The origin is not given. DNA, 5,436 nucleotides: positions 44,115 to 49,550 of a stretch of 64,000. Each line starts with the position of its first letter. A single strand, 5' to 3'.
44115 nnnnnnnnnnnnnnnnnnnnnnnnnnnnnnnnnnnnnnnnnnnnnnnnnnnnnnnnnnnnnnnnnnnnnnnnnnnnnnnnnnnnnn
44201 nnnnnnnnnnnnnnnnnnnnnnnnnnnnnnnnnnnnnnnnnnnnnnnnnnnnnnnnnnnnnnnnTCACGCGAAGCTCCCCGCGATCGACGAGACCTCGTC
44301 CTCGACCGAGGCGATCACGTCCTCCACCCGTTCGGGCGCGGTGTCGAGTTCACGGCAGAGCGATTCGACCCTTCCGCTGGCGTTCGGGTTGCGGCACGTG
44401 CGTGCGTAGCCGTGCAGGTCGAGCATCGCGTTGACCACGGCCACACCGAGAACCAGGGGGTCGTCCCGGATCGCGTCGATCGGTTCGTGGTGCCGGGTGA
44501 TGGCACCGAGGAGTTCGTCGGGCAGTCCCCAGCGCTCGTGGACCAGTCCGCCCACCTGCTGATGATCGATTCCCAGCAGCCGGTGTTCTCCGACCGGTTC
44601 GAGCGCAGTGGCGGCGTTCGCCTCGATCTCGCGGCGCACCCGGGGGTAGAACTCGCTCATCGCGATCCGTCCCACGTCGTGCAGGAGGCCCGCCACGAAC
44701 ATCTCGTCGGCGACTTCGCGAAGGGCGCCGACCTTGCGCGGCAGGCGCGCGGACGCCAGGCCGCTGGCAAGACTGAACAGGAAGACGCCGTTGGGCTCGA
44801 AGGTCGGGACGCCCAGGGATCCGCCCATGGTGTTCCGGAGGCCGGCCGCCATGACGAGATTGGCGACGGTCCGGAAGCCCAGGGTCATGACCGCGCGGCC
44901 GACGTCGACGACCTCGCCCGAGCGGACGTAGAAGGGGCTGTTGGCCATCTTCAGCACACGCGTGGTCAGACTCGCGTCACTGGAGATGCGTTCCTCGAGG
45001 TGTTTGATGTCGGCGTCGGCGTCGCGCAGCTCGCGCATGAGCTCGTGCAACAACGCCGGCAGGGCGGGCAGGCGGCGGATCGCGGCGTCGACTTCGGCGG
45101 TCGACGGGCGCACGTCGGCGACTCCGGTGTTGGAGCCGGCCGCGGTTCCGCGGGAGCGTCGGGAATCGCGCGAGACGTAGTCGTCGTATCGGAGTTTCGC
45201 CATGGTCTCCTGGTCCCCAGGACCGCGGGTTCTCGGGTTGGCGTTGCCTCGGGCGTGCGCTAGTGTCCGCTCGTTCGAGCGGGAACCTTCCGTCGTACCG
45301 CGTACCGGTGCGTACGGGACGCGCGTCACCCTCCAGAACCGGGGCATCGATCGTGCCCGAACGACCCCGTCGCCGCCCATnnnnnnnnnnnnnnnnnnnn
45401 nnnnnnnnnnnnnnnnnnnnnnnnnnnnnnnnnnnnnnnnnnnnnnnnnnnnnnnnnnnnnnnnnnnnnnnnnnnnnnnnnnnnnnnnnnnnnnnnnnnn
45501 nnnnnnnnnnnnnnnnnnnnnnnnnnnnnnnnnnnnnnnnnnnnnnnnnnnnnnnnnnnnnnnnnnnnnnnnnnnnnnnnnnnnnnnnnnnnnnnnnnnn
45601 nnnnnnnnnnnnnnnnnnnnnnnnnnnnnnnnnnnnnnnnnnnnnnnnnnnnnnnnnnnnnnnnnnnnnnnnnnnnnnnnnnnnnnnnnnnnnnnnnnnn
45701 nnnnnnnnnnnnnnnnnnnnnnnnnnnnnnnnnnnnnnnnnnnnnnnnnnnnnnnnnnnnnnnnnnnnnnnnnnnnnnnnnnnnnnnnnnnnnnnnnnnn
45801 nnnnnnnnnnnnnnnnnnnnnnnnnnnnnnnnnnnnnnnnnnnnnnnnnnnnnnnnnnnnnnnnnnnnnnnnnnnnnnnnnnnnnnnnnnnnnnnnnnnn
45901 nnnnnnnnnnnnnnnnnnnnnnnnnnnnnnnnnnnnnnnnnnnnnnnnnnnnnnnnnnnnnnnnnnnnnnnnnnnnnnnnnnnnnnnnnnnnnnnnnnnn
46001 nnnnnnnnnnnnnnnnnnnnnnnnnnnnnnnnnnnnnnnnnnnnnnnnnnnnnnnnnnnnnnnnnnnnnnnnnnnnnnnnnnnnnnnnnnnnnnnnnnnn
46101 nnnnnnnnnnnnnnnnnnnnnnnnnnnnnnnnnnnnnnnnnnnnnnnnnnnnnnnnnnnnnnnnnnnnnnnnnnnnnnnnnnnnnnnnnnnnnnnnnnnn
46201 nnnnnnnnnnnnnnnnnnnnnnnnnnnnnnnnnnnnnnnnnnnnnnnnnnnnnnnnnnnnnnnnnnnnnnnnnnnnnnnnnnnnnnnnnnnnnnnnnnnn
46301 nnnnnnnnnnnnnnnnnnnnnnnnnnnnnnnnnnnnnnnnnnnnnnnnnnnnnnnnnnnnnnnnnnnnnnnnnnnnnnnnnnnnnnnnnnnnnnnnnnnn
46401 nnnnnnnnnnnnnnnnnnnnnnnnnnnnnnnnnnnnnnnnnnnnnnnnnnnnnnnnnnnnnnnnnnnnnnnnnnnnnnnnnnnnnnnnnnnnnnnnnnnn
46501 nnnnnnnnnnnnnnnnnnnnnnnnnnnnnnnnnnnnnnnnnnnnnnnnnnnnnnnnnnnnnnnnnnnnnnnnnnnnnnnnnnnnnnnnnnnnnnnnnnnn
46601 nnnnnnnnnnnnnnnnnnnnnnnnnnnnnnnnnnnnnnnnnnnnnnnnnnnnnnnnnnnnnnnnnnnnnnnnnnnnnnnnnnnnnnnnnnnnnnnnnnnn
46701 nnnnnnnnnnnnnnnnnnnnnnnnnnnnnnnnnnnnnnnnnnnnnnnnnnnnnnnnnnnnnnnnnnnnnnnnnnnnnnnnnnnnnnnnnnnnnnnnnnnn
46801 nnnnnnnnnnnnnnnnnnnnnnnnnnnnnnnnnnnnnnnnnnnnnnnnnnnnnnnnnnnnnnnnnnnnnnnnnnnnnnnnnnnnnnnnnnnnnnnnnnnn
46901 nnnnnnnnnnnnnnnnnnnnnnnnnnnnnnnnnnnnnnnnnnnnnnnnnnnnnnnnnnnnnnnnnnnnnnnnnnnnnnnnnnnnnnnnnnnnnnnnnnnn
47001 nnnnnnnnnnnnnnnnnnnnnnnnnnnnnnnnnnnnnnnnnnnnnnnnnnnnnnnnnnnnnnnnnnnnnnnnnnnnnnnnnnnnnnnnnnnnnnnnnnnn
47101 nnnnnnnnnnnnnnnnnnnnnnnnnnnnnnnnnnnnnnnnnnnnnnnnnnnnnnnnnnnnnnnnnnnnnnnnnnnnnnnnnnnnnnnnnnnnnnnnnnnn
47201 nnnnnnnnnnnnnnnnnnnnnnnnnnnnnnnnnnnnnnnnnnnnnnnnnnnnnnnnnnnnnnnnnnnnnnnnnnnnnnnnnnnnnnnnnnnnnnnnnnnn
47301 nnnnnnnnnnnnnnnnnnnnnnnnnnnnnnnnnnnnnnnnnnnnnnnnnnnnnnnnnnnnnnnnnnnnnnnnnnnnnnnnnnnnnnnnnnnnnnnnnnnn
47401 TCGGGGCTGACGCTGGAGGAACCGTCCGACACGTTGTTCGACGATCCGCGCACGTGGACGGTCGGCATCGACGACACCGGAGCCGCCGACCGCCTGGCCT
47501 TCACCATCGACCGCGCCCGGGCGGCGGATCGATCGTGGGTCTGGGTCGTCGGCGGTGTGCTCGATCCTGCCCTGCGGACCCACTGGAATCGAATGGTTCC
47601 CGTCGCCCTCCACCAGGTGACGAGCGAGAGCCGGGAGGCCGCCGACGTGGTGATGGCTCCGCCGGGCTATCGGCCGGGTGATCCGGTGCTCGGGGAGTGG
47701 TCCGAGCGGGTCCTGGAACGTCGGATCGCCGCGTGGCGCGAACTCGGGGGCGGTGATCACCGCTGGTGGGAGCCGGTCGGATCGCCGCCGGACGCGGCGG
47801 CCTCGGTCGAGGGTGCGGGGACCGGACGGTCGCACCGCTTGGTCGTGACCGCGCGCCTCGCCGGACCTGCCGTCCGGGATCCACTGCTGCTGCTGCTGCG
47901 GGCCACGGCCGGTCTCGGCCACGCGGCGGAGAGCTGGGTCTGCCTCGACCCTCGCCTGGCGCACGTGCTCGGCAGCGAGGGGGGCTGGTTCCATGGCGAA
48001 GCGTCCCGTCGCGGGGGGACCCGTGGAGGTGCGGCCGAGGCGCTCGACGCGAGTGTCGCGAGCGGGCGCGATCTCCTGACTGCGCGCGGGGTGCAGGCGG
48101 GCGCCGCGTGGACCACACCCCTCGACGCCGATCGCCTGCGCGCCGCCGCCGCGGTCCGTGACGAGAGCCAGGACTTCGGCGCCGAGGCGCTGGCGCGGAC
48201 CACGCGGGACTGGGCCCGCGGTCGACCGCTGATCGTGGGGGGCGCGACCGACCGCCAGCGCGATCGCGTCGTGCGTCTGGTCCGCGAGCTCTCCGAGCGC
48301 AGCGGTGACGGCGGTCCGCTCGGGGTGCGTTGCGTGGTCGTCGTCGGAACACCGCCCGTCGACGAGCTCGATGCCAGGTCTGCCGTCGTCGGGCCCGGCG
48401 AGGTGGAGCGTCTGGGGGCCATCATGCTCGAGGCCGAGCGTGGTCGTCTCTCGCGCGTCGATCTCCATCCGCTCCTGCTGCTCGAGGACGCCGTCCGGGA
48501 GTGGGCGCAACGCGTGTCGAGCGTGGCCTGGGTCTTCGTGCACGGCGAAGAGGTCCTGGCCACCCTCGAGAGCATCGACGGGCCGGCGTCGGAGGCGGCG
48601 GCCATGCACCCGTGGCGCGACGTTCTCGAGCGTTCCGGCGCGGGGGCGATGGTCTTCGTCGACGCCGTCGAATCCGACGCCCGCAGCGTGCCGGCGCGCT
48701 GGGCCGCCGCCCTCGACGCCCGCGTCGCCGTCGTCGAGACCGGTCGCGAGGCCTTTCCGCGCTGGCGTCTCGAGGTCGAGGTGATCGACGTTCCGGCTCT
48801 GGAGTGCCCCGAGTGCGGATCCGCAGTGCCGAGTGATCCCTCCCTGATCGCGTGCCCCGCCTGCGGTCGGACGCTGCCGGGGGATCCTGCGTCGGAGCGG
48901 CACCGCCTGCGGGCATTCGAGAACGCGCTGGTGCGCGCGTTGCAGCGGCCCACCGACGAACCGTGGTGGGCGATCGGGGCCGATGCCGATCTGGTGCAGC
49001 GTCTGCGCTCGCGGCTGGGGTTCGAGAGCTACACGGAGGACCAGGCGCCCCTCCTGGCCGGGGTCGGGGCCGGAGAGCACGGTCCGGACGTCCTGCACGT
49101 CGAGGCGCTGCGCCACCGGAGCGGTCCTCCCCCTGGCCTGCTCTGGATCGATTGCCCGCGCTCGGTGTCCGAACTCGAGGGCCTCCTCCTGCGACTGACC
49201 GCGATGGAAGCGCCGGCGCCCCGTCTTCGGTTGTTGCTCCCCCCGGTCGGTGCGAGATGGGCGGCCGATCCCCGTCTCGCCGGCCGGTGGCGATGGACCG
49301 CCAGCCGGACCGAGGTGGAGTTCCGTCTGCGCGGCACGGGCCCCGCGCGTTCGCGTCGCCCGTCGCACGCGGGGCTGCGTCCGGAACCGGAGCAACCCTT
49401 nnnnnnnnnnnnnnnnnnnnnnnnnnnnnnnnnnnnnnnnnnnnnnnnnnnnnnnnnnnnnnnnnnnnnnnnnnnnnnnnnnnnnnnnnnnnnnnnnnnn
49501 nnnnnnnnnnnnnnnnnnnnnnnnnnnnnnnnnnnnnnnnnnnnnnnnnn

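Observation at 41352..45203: HDOD, GAF-PP2C phosphatase and STAS partner-switching module without cognate kinase or sigma factor, ending in a patatin phospholipase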

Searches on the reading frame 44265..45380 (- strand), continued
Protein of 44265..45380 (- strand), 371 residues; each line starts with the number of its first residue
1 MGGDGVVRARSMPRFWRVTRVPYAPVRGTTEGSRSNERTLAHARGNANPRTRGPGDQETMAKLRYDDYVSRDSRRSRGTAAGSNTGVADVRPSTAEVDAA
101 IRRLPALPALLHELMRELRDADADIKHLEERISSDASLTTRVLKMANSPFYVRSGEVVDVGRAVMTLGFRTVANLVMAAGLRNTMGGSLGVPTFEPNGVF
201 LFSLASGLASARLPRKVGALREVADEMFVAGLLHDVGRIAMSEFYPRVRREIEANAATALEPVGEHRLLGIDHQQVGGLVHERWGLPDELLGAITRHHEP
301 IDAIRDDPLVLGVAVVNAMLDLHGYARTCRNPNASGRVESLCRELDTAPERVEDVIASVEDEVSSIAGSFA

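Call 43: find_encoding_contigs(protein=P0160, flank=8000, max_places=1)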
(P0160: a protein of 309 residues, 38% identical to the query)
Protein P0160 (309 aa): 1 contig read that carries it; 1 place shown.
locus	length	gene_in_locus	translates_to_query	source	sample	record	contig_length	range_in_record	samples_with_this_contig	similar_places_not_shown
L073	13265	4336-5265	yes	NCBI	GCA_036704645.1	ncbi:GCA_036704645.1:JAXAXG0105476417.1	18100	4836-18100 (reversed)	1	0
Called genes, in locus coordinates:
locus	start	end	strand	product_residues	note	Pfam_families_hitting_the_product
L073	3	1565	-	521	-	?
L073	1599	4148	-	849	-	PF00133:tRNA-synt_1, PF09334:tRNA-synt_1g, PF13603:tRNA-synt_1_2, PF00133:tRNA-synt_1, PF01406:tRNA-synt_1e (weak), PF09334:tRNA-synt_1g, PF08264:Anticodon_1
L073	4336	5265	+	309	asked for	PF08668:HDOD, PF01966:HD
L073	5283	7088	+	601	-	PF07228:SpoIIE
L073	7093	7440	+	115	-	PF01740:STAS, PF13466:STAS_2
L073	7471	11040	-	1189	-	PF00082:Peptidase_S8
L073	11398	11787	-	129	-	PF02021:UPF0102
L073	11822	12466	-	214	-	PF01351:RNase_HII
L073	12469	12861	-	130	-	PF01245:Ribosomal_L19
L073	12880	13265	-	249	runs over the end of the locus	PF01746:tRNA_m1G_MT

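Call 44: find_encoding_contigs(protein=P0159, flank=10000, max_places=1)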
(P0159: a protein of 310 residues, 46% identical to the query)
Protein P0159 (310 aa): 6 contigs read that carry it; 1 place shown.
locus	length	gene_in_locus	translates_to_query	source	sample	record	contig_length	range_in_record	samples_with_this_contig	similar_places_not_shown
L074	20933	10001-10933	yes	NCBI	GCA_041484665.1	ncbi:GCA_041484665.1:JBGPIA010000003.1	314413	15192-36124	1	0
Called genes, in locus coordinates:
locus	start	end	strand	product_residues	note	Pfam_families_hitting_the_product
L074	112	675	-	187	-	-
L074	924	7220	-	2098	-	-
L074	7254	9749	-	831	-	PF00133:tRNA-synt_1, PF09334:tRNA-synt_1g, PF13603:tRNA-synt_1_2, PF00133:tRNA-synt_1, PF09334:tRNA-synt_1g (weak), PF08264:Anticodon_1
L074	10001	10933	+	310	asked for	PF08668:HDOD, PF01966:HD (weak)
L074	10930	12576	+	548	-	PF07228:SpoIIE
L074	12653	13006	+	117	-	PF01740:STAS, PF13466:STAS_2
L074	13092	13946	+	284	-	PF01734:Patatin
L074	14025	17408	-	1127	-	PF00082:Peptidase_S8, PF13517:FG-GAP_3 (faint), PF01839:FG-GAP (faint)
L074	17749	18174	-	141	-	PF02021:UPF0102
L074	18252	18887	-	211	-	PF01351:RNase_HII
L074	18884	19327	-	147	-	PF01245:Ribosomal_L19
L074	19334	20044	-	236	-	PF01746:tRNA_m1G_MT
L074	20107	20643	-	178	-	PF01782:RimM, PF05239:PRC (weak), PF24986:PRC_RimM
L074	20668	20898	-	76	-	PF13083:KH_KhpA-B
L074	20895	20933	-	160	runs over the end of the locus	PF00886:Ribosomal_S16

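Call 45: find_encoding_contigs(protein=P0152, flank=10000, max_places=1)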
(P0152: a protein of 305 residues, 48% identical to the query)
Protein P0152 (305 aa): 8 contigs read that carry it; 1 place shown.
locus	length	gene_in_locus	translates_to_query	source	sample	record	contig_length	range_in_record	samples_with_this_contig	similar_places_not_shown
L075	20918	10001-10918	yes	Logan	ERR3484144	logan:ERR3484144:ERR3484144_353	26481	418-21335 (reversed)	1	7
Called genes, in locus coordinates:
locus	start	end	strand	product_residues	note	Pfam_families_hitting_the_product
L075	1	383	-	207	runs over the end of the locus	-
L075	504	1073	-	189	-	-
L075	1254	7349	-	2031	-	-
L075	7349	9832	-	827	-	PF00133:tRNA-synt_1, PF09334:tRNA-synt_1g, PF13603:tRNA-synt_1_2, PF00133:tRNA-synt_1, PF09334:tRNA-synt_1g (weak), PF08264:Anticodon_1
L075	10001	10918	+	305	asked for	PF08668:HDOD, PF01966:HD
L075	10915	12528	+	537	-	PF13492:GAF_3 (faint), PF01590:GAF, PF13185:GAF_2, PF07228:SpoIIE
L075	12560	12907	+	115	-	PF01740:STAS, PF13466:STAS_2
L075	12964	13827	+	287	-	PF01734:Patatin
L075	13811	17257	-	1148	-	PF00082:Peptidase_S8, PF13517:FG-GAP_3 (faint)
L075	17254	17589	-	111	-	PF02021:UPF0102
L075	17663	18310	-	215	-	PF01351:RNase_HII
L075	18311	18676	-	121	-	PF01245:Ribosomal_L19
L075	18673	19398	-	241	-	PF01746:tRNA_m1G_MT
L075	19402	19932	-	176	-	PF01782:RimM, PF05239:PRC (weak), PF24986:PRC_RimM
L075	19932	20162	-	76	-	PF13083:KH_KhpA-B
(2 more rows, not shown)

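Call 59: search_protein_families(library=padloc, proteins=[window:44265-45203:-], max_evalue=0.01)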
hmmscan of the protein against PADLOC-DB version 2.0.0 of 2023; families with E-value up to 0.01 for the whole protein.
window:44265-45203:- (312 aa): 1 family
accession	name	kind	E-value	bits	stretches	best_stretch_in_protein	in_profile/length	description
PDLC01765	Cas3c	-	0.0049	13.8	1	155-242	34-95/612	-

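Call 73: find_related_loci(query=A3, collection=metagenome_contigs, flank=6000)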
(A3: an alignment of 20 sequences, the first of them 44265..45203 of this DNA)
Query A3 (312 aa) in metagenome_contigs; peptide patterns used: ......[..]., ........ (x = any residue, [..] = any of these).
599 stretches matched a pattern (row limit reached: there are more); 498 encode a relative of the query (tblastn E <= 1e-3); the best 80 are kept; 80 distinct loci.
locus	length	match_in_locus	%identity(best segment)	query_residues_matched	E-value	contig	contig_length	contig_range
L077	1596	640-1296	33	41-260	6e-35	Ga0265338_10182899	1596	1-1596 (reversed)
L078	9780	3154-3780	33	38-244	3e-33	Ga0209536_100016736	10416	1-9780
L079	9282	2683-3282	34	42-241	1e-32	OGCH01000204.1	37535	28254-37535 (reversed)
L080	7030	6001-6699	30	38-271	4e-32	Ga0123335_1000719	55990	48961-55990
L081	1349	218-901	31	34-260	5e-33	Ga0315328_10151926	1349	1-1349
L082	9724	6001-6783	28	4-264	9e-32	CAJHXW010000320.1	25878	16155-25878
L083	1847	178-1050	30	22-304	4e-32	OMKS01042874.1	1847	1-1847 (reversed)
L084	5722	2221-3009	29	42-301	7e-32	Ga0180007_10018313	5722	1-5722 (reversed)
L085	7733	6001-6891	26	2-279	3e-31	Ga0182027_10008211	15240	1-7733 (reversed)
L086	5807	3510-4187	31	38-260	4e-31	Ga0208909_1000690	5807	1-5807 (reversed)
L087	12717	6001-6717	32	38-282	6e-31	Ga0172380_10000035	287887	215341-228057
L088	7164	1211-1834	38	42-250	8e-31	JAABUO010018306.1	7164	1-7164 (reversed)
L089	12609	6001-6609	32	42-244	1e-30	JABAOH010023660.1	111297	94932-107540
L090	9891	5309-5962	32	42-260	2e-30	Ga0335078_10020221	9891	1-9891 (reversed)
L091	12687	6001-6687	30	40-266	2e-30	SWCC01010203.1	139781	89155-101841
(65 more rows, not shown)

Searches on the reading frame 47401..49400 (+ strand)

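Call 65: search_protein_families(library=pfam, proteins=[window:47401-49400:+], max_evalue=5)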
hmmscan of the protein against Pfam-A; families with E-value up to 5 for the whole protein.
window:47401-49400:+ (666 aa): 11 families
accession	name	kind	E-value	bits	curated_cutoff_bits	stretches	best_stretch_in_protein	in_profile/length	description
PF23455.1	DUF7129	-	0.0047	17.1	30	1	468-491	13-36/45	Domain of unknown function (DUF7129)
PF13248.11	Zn_ribbon_3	-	0.0074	16.2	27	1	468-489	4-23/26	zinc-ribbon domain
PF12773.13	DZR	-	0.033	14.8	27.3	1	469-492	15-34/45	Double zinc ribbon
PF07931.18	CPT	-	0.053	13.8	22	1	509-536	16-42/172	Chloramphenicol phosphotransferase-like protein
PF01155.25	HypA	-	0.098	13.1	28.9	1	448-490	54-94/112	Hydrogenase/urease nickel incorporation, metallochaperone, hypA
PF09723.15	Zn_ribbon_8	-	0.28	11.7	34.4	0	463-475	23-36/41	Zinc ribbon domain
PF21344.3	Zn_ribbon_LysW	-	0.34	11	27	1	467-492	1-31/46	Alpha-aminoadipate carrier protein LysW-like, globular domain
PF09720.15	Unstab_antitox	-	0.51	10.9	23.3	1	425-452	21-48/54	Putative addiction module component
PF24460.1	DUF7575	-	0.81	9.5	28.5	1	483-492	4-13/28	Domain of unknown function (DUF7575)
PF10571.15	UPF0547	-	3.4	8.3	29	0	468-478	2-12/26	Uncharacterised protein family UPF0547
PF23548.1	Zn_ribbon_FGT1_2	-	4.7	7.3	27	1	467-495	3-33/35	FORGETTER1 second zinc ribbon domain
